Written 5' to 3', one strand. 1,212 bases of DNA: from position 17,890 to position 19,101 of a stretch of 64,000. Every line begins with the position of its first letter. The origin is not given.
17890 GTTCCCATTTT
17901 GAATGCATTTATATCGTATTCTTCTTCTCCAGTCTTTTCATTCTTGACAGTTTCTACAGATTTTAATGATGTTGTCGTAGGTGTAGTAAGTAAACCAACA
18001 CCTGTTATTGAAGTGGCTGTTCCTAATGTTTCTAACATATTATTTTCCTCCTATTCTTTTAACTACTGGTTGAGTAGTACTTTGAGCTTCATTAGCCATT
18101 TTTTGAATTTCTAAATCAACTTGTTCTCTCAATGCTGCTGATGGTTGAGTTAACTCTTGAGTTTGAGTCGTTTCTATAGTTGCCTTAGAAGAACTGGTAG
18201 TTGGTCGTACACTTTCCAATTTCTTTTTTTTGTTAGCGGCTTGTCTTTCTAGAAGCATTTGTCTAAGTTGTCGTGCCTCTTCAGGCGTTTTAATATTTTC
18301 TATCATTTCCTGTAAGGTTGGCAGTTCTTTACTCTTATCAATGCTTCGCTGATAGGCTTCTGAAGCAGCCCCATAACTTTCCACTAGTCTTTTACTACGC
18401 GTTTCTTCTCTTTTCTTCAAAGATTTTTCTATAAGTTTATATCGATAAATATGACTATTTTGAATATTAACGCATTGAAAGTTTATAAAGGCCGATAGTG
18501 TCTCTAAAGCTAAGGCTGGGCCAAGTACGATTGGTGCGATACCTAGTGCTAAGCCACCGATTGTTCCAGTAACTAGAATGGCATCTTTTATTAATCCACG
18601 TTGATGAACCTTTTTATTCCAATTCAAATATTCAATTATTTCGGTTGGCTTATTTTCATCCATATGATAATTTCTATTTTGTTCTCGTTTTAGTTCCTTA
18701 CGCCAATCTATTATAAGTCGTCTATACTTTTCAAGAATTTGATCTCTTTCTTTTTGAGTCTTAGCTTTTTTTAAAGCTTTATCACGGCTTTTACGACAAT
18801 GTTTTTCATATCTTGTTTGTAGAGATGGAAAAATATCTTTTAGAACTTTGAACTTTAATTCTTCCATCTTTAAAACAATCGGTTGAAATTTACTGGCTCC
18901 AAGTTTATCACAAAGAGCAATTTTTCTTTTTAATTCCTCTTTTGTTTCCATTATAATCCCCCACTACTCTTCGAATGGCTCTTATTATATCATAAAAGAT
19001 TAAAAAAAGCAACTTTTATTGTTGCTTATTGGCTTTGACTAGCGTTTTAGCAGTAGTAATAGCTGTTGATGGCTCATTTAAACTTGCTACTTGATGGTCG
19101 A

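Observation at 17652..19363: Unrecognised three-gene cassette (two paralogous small acidic proteins flanking a coiled-coil/Gly-zipper membrane protein) between rplM and truA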

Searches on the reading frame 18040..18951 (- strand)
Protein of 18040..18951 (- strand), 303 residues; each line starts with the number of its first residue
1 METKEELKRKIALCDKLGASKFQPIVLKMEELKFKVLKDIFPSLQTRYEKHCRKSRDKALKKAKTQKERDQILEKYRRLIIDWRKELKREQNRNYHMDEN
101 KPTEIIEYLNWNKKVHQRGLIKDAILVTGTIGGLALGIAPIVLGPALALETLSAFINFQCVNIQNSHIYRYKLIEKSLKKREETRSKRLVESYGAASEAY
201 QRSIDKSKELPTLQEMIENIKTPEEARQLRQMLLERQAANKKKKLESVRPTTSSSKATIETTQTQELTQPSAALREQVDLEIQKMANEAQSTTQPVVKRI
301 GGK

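Call 3: search_protein_families(library=pfam, proteins=[window:18040-18951:-], max_evalue=1)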
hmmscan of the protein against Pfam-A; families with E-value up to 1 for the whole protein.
window:18040-18951:- (303 aa): 2 families
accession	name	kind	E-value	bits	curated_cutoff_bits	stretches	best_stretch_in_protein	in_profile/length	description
PF20750.3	PAP_NTPase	-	0.17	12.2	27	1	61-128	33-100/194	Poly(A) polymerase nucleotidyltransferase domain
PF11744.14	ALMT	-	0.81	8.9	20.6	0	59-291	210-435/471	Aluminium activated malate transporter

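Call 4: search_protein_families(library=ncbifam, proteins=[window:18040-18951:-], max_evalue=1)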
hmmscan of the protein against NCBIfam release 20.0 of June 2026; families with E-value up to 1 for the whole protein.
window:18040-18951:- (303 aa): 2 families
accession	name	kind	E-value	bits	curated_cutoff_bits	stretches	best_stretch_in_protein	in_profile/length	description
NF004201.0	PRK05653.2-1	equivalog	0.034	13.8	288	1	124-149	5-30/231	3-oxoacyl-ACP reductase FabG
TIGR00859.1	ENaC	subfamily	0.59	8.6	428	1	149-259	65-171/596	sodium channel transporter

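Call 10: find_homologous_proteins(query=window:18040-18951:-, max_evalue=0.01)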
Query window:18040-18951:- (303 aa): 191 proteins with E <= 0.01 among 2546 candidates; the best 120 are listed.
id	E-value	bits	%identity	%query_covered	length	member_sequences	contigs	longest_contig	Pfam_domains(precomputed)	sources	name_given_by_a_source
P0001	3.6e-186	635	99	100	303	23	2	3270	-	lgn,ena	-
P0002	1.0e-134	466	67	99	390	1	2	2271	-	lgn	-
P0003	1.7e-118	413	65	100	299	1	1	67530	-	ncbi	-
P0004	2.6e-117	409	65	100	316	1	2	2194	-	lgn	-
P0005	6.6e-114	398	61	100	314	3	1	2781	-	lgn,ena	-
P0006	1.1e-113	397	62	100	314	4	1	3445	-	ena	-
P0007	4.7e-95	336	50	97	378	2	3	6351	-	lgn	-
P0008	1.1e-93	332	63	79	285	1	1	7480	-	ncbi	-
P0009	2.5e-91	324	50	100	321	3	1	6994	-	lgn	-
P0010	1.5e-87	312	48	99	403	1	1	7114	-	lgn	-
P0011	1.7e-87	311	48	100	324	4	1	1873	-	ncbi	-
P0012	1.1e-85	306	49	99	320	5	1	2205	-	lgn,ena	-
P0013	1.1e-84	302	48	100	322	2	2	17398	-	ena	-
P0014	3.5e-84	301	47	100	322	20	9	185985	-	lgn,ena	-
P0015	1.5e-83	299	48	96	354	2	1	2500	-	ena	-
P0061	4.2e-67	245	50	77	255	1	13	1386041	-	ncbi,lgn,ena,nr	ncbi:MAG: hypothetical protein IJA30_00285 [Bacilli bacterium]|nr:hypothetical protein [Bacilli bact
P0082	2.8e-60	222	49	77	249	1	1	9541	-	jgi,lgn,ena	-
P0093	1.2e-57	214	43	78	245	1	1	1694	-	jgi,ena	-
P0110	3.9e-54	202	43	81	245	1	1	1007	-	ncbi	-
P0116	3.2e-52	196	43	77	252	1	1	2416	-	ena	-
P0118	4.7e-52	195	45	73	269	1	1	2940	-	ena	-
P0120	8.6e-52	194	45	78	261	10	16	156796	-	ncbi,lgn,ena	-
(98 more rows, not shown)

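Call 11: find_encoding_contigs(protein=P0061, flank=6000, max_places=2)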
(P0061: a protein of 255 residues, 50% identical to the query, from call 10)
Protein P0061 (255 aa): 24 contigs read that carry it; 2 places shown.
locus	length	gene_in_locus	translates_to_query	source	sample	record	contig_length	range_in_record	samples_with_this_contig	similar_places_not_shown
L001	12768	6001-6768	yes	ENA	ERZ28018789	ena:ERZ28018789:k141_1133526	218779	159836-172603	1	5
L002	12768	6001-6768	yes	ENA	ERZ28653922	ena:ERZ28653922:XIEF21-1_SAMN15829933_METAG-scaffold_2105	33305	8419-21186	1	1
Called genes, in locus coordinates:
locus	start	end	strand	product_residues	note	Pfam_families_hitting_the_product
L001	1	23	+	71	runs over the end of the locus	PF01176:eIF-1a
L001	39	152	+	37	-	PF00444:Ribosomal_L36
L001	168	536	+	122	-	PF00416:Ribosomal_S13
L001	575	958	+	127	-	PF00411:Ribosomal_S11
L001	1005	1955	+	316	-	PF01193:RNA_pol_L, PF01000:RNA_pol_A_bac, PF03118:RNA_pol_A_CTD, PF26169:HHH_XRCC3_RpoA (weak)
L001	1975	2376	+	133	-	PF01196:Ribosomal_L17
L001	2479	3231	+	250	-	PF00106:adh_short, PF08659:KR, PF13460:NAD_binding_10 (weak), PF13561:adh_short_C2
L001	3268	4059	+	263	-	PF00005:ABC_tran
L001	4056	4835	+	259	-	PF00005:ABC_tran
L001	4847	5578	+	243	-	PF01416:PseudoU_synth_1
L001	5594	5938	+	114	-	-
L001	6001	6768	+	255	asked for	-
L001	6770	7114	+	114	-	-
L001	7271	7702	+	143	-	PF00572:Ribosomal_L13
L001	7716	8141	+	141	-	PF00380:Ribosomal_S9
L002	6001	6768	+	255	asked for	-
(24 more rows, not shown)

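Call 12: find_encoding_contigs(protein=P0120, flank=6000, max_places=2)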
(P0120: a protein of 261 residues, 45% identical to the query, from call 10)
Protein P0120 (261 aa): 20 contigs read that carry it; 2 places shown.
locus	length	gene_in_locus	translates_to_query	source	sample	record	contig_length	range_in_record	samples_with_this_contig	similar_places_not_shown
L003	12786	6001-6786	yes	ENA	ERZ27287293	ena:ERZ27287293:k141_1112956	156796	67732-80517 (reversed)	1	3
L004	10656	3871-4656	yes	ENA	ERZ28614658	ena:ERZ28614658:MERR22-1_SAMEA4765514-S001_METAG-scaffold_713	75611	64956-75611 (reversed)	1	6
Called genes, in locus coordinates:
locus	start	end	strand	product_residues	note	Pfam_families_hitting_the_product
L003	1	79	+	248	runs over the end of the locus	PF00557:Peptidase_M24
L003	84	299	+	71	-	PF01176:eIF-1a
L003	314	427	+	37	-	PF00444:Ribosomal_L36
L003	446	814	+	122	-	PF00416:Ribosomal_S13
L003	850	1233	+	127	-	PF00411:Ribosomal_S11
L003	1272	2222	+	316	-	PF01193:RNA_pol_L, PF01000:RNA_pol_A_bac, PF03118:RNA_pol_A_CTD, PF26169:HHH_XRCC3_RpoA (weak)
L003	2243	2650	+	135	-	PF01196:Ribosomal_L17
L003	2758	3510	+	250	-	PF00106:adh_short, PF01370:Epimerase (faint), PF08659:KR, PF13460:NAD_binding_10 (weak), PF13561:adh_short_C2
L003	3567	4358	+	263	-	PF13175:AAA_15 (weak), PF00005:ABC_tran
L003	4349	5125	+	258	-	PF00005:ABC_tran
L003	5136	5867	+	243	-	PF01416:PseudoU_synth_1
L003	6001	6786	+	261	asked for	-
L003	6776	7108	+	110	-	-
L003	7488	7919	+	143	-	PF00572:Ribosomal_L13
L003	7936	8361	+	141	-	PF00380:Ribosomal_S9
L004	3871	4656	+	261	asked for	-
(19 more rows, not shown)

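Call 13: find_encoding_contigs(protein=P0014, flank=6000, max_places=2)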
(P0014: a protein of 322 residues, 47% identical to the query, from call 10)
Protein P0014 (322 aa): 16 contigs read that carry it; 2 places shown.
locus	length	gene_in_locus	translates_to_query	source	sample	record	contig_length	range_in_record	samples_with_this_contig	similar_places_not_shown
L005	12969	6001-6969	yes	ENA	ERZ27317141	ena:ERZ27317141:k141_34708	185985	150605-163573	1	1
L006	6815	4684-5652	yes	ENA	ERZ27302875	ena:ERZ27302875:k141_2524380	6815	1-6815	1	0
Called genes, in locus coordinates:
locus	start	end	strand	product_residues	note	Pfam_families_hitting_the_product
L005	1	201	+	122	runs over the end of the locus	PF00416:Ribosomal_S13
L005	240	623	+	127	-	PF00411:Ribosomal_S11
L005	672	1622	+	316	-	PF01193:RNA_pol_L, PF01000:RNA_pol_A_bac, PF03118:RNA_pol_A_CTD, PF26169:HHH_XRCC3_RpoA (weak)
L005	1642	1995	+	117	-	PF01196:Ribosomal_L17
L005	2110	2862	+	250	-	PF00106:adh_short, PF01370:Epimerase (weak), PF08659:KR, PF13460:NAD_binding_10 (weak), PF13561:adh_short_C2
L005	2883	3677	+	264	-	PF00005:ABC_tran, PF00931:NB-ARC (faint), PF01637:ATPase_2 (weak), PF00004:AAA (faint)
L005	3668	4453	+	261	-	PF00005:ABC_tran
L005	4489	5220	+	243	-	PF01416:PseudoU_synth_1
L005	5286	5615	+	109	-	-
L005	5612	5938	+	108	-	-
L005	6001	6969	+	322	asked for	-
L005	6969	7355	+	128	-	-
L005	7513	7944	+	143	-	PF00572:Ribosomal_L13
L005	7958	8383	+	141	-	PF00380:Ribosomal_S9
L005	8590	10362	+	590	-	-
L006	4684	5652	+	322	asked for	-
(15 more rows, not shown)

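Call 16: search_protein_families(library=phrogs, proteins=[window:18040-18951:-], max_evalue=0.1)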
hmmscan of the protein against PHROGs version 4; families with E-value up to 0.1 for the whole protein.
window:18040-18951:- (303 aa): 2 families
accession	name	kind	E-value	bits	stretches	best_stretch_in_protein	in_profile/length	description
phrog_21521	-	unknown function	0.019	16.5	1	157-233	22-96/103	-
phrog_27666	-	unknown function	0.079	13.3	0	164-220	91-148/263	-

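Call 17: search_solved_structures(query=window:18040-18951:-, max_evalue=1)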
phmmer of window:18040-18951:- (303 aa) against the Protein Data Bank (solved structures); distinct sequences matched with E-value up to 1: 0.

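Call 23: find_related_loci(query=A1, collection=genome_contigs, flank=6000)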
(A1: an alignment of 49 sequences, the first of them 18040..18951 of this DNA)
Query A1 (303 aa) in genome_contigs; peptide patterns used: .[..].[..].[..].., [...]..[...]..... (x = any residue, [..] = any of these).
243 stretches matched a pattern; 92 encode a relative of the query (tblastn E <= 1e-3); the best 80 are kept; 80 distinct loci.
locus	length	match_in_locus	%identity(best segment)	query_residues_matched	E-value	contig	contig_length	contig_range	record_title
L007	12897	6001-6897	65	1-303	6e-129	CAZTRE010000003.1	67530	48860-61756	MAG TPA_asm: uncultured Mycoplasma sp. isolate SRP287540_co1_217 genome assembly, contig: NODE_326_length_67530_cov_26.9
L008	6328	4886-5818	50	1-301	7e-96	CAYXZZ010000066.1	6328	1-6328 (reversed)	MAG TPA_asm: uncultured Mycoplasma sp. isolate SRP315200_co2_747 genome assembly, contig: NODE_21534_length_6328_cov_13.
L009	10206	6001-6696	58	1-232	9e-85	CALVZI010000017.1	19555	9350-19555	MAG: uncultured Bacilli bacterium isolate E10__bin67 genome assembly, contig: E10__k127_4341694, whole genome shotgun se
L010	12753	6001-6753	50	6-256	2e-78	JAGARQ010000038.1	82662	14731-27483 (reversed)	MAG: Bacilli bacterium isolate RGIG8711 Water_deer_Colon-3__c267780, whole genome shotgun sequence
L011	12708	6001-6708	53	6-241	2e-70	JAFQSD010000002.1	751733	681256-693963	MAG: Bacilli bacterium isolate RGIG2101 Goat_Colon-3__c64624, whole genome shotgun sequence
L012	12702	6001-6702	50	8-241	9e-69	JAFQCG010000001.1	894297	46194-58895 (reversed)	MAG: Bacilli bacterium isolate RGIG1688 Goat_Cecum-2__c145, whole genome shotgun sequence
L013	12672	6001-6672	49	10-238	9e-66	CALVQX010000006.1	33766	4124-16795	MAG: uncultured Bacilli bacterium isolate E07__bin200 genome assembly, contig: E07__k127_3843170, whole genome shotgun s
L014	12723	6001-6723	46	3-245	8e-64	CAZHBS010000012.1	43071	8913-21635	MAG TPA_asm: uncultured Muribaculaceae bacterium isolate SRP287540_co1_193 genome assembly, contig: NODE_838_length_4307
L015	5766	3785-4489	46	2-238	1e-62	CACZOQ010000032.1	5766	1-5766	MAG: uncultured Erysipelotrichaceae bacterium isolate RUG12809 genome assembly, contig: RUG12809_asm_32, whole genome sh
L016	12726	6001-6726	45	4-243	5e-61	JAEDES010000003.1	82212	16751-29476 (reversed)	MAG: Bacilli bacterium isolate MAG064 NODE_93_length_82212_cov_10.669669, whole genome shotgun sequence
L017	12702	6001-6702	49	3-232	2e-60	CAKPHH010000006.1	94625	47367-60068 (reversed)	MAG: uncultured Bacilli bacterium isolate REFINED_METABAT215_TOP10_CONTIGS_1500_ASSEMBLY_K77_MERGED__Hadza_MoBio_hadza-I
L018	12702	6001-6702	45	3-233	7e-60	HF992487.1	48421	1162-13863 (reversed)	Mycoplasma sp. CAG:877 genomic scaffold, scf29, whole genome shotgun sequence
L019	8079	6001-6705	42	8-244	2e-59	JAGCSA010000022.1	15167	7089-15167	MAG: Bacilli bacterium isolate RGIG10070 Yak_Rumen-1__c941554, whole genome shotgun sequence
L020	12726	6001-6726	46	4-243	4e-59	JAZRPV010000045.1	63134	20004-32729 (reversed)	MAG: Bacilli bacterium isolate T1900045371_YK20190061.MAGScoT_cleanbin_000010 SGB_6857_k141_451311, whole genome shotgun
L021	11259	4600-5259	46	17-238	4e-57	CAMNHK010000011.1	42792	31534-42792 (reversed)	MAG: uncultured Bacillales bacterium isolate SRR873596_bin.89_metaWRAP_v1.3_MAG genome assembly, contig: NODE.1729_lengt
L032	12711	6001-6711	41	4-243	1e-52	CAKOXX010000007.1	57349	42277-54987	MAG: uncultured Bacilli bacterium isolate REFINED_METABAT215_TOP10_CONTIGS_1500_ASSEMBLY_K77_MERGED__Hadza_MoBio_hadza-E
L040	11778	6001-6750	40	4-256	5e-47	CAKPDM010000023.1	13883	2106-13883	MAG: uncultured Bacilli bacterium isolate REFINED_METABAT215_TOP10_CONTIGS_1500_ASSEMBLY_K77_MERGED__Hadza_MoBio_hadza-I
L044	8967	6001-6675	41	8-234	2e-45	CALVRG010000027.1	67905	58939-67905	MAG: uncultured Bacilli bacterium isolate E07__bin114 genome assembly, contig: E07__k127_6226177, whole genome shotgun s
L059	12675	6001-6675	36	9-229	2e-40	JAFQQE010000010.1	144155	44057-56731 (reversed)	MAG: Bacilli bacterium isolate RGIG2050 Goat_Colon-2__c390, whole genome shotgun sequence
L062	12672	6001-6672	35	17-238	1e-39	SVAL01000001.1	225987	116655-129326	MAG: Bacillota bacterium isolate SIG201 NODE_153_length_225987_cov_6.886354, whole genome shotgun sequence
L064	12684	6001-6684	34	13-238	2e-39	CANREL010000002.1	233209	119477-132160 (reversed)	MAG: uncultured Bacilli bacterium isolate Lapin-024__bin108 genome assembly, contig: Lapin-024__NODE_15_length_233209_co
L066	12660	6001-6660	35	17-234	2e-38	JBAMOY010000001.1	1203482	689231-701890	MAG: Bacilli bacterium isolate contig_25558.circular contig_25558, whole genome shotgun sequence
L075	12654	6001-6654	32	8-229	6e-33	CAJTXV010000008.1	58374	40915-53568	MAG TPA_asm: uncultured Bacilli bacterium isolate MGBC119928 genome assembly, contig: MGBC119928.8, whole genome shotgun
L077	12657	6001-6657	35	17-233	3e-32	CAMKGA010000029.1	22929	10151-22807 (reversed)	MAG: uncultured Bacillales bacterium isolate SRR12081294_bin.11_metaWRAP_v1.3_MAG genome assembly, contig: ERZ12289768.3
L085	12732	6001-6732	30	10-233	2e-28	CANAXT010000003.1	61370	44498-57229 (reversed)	MAG TPA_asm: uncultured Tenericutes bacterium isolate SRR16350204_bin.22_metawrap_v1.3_MAG genome assembly, contig: NODE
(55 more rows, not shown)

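Call 27: search_protein_families(library=pfam, proteins=[L040:177-4784:+, L040:4795-5691:+, L040:5703-5993:+, L040:6818-7549:+, L040:7551-9173:+, L040:9179-10414:+, L032:5375-5647:+, L032:5718-5993:+, L044:5555-5851:+, L044:7198-7908:+], max_evalue=0.01)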
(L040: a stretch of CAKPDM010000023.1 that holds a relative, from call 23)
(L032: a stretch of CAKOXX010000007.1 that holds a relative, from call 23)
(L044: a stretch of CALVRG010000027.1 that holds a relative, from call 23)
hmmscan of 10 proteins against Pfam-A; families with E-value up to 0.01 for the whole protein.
L040:177-4784:+ (1535 aa): 8 families
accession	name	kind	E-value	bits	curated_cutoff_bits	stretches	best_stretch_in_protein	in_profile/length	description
PF07733.18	DNA_pol3_alpha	-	1.8e-49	169.2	23.9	2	908-1097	4-145/260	Bacterial DNA polymerase III alpha NTPase domain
PF00929.31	RNase_T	-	6.9e-34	118.2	24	1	422-580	1-164/164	Exonuclease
PF17657.6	DNA_pol3_finger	-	8.2e-24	84.2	22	1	1187-1341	1-164/166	Bacterial DNA polymerase III alpha subunit finger domain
PF02811.25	PHP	-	1.1e-19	71.8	26.4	2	328-403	1-68/164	PHP domain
PF14579.12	HHH_6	-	2.4e-10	40.9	25.6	1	1444-1527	1-84/90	Helix-hairpin-helix motif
PF01336.31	tRNA_anti-codon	-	2.6e-06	27.7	27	1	228-310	1-74/75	OB-fold nucleic acid binding domain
PF14480.11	DNA_pol3_a_NI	-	5.8e-06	26.6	22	1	7-59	4-56/72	DNA polymerase III polC-type N-terminus I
PF16473.11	Rv2179c-like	-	0.00063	19.9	27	1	422-574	3-121/177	3'-5' exoribonuclease Rv2179c-like domain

L040:4795-5691:+ (298 aa): 0 families

L040:5703-5993:+ (96 aa): 0 families

L040:6818-7549:+ (243 aa): 5 families
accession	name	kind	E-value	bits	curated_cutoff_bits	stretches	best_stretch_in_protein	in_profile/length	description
PF00561.26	Abhydrolase_1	-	7.8e-22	78.6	25.8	1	23-131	3-112/245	alpha/beta hydrolase fold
PF12697.13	Abhydrolase_6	-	4.7e-13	50.7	26.3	1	23-118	1-94/217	Alpha/beta hydrolase family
PF12146.15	Hydrolase_4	-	9.4e-13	48.4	27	1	23-206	7-212/239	Serine aminopeptidase, S33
PF06028.17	DUF915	-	0.0012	18.7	22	0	47-111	65-128/255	Alpha/beta hydrolase of unknown function (DUF915)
PF02230.22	Abhydrolase_2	-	0.0039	17.5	23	0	21-52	15-46/217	Phospholipase/Carboxylesterase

L040:7551-9173:+ (540 aa): 2 families
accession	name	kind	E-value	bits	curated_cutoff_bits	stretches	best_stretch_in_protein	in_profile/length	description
PF08245.18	Mur_ligase_M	-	1.2e-42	146.6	24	1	194-383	1-199/200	Mur ligase middle domain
PF02875.26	Mur_ligase_C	-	7.5e-07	30.5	28.4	1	406-525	1-120/127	Mur ligase, glutamate ligase domain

L040:9179-10414:+ (411 aa): 8 families
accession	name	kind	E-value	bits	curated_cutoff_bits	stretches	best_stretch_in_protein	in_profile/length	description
PF07478.18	Dala_Dala_lig_C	-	3.2e-46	157.9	24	2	148-281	1-132/204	D-ala D-ala ligase C-terminus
PF01820.27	Dala_Dala_lig_N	-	1.1e-32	113.5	34.6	1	7-131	1-121/121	D-ala D-ala ligase N-terminus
PF02222.28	ATP-grasp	-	1.9e-12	47.6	27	2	169-245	17-92/179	ATP-grasp domain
PF02786.22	CPSase_L_D2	-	1.8e-11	44.4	19.8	1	169-249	25-111/211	Carbamoyl-phosphate synthase L chain, ATP binding domain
PF02655.19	ATP-grasp_3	-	5.1e-08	33.6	23.2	1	141-344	3-155/160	ATP-grasp domain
PF08443.16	RimK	-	3.8e-07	30.3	21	1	141-232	3-87/188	RimK-like ATP-grasp domain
PF13535.11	ATP-grasp_4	-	0.00011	22.3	27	1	182-225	2-44/160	ATP-grasp domain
PF01071.24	GARS_A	-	0.00037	20.8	27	1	141-228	2-90/194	Phosphoribosylglycinamide synthetase, ATP-grasp (A) domain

L032:5375-5647:+ (90 aa): 0 families

L032:5718-5993:+ (91 aa): 0 families

L044:5555-5851:+ (98 aa): 0 families

L044:7198-7908:+ (236 aa): 1 family
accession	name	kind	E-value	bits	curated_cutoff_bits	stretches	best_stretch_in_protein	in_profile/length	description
PF02616.19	SMC_ScpA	-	1.3e-39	137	24.6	1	18-234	1-231/232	Segregation and condensation protein ScpA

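Call 28: search_protein_families(library=pfam, proteins=[L075:1861-3942:+, L075:3926-4339:+, L075:5392-5835:+, L075:6722-7105:+, L075:7169-7405:+, L075:7407-8567:+, L075:8578-9201:+, L075:9129-9653:+, L075:9656-10048:+, L075:10441-11334:+], max_evalue=0.01)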
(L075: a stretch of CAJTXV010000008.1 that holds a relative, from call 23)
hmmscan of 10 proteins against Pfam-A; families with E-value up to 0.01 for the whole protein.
L075:1861-3942:+ (693 aa): 8 families
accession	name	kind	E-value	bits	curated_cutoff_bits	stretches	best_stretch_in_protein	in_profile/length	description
PF03412.21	Peptidase_C39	-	2e-38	131.7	22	1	3-135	2-132/133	Peptidase C39 family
PF00664.28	ABC_membrane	-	2.4e-28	100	28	1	161-430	1-273/274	ABC transporter transmembrane region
PF00005.33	ABC_tran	-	6e-27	95.4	25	1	492-640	1-136/137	ABC transporter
PF02463.25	SMC_N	-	6.6e-06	26.1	40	1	360-672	106-200/220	RecF/RecN/SMC N terminal domain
PF09778.15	Guanylate_cyc_2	-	0.00031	20.6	28.1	0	3-40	1-39/212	Guanylylate cyclase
PF13191.12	AAA_16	-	0.0026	18.7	32.6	1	503-542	25-63/167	AAA ATPase domain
PF13555.12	AAA_29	-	0.0056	16.8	27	0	497-532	17-51/61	P-loop containing region of AAA domain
PF03193.22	RsgA_GTPase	-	0.0091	16.3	30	0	450-533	53-137/174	RsgA GTPase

L075:3926-4339:+ (137 aa): 0 families

L075:5392-5835:+ (147 aa): 2 families
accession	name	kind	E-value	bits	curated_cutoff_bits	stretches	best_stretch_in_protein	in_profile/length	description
PF09424.15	YqeY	-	3.3e-45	154.1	27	1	3-144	2-143/143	Yqey-like protein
PF02637.23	GatB_Yqey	-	0.00099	19.4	27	1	95-144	99-148/148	GatB domain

L075:6722-7105:+ (127 aa): 0 families

L075:7169-7405:+ (78 aa): 1 family
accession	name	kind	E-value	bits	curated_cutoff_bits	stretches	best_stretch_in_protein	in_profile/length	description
PF07873.16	YabP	-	1.4e-10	41.2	27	1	19-74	8-63/64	YabP family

L075:7407-8567:+ (386 aa): 1 family
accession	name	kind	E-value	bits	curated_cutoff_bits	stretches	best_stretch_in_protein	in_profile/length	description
PF06898.16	YqfD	-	2.1e-71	241.3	25.2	1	4-371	6-379/379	Putative stage IV sporulation protein YqfD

L075:8578-9201:+ (207 aa): 1 family
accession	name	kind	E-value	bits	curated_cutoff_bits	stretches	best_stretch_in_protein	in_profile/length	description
PF04892.17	VanZ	-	1.7e-24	87.3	30.1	1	53-170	1-125/126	VanZ like family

L075:9129-9653:+ (174 aa): 1 family
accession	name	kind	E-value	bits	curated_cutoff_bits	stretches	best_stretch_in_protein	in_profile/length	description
PF02130.23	YbeY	-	3.4e-43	147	25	1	42-168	7-128/129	Endoribonuclease YbeY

L075:9656-10048:+ (130 aa): 1 family
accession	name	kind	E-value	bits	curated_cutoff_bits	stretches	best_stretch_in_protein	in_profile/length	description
PF01219.24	DAGK_prokar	-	9.2e-23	80.5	22.3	1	21-122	1-102/102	Prokaryotic diacylglycerol kinase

L075:10441-11334:+ (297 aa): 15 families
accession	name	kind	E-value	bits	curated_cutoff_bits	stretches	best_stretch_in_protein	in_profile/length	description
PF01926.29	MMR_HSR1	-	1.4e-28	99.7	21.9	1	6-120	2-113/113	50S ribosome-binding GTPase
PF00009.33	GTP_EFTU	-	1.3e-16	61.2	26.5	1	6-169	6-188/188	Elongation factor Tu GTP binding domain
PF07650.23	KH_2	-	1.2e-14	54.3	22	1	203-279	1-78/78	KH domain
PF02421.24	FeoB_N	-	7.3e-14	52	27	1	6-163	3-156/156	Ferrous iron transport protein B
PF00350.29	Dynamin_N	-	1.6e-08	35.2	27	2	44-121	94-168/168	Dynamin family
PF03193.22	RsgA_GTPase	-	1.4e-07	32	30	1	100-165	43-106/174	RsgA GTPase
PF00071.28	Ras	-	1.5e-07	31.6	21.6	1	8-164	4-157/162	Ras family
PF02492.25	cobW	-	8.9e-06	25.8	20.7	1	44-136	76-168/180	CobW/HypB/UreG, nucleotide-binding domain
PF04548.22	AIG1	-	1e-05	25.4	27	1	8-109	5-109/212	AIG1 family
PF13401.12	AAA_22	-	0.00078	20.2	27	1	3-76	5-59/130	AAA domain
PF16897.10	MMR_HSR1_Xtn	-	0.00084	19.7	35.2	1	110-167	54-104/106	C-terminal region of MMR_HSR1 domain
PF10662.15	PduV-EutP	-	0.00094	19.4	21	1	50-164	35-142/143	Ethanolamine utilisation - propanediol utilisation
PF08477.19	Roc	-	0.0026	18.4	27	1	6-122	2-119/119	Ras of Complex, Roc, domain of DAPkinase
PF06858.20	NOG1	-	0.0054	16.9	27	0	84-122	15-58/58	Nucleolar GTP-binding protein 1 (NOG1)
PF20720.3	nSTAND3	-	0.0072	16.5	27.2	0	2-57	16-72/155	Novel STAND NTPase 3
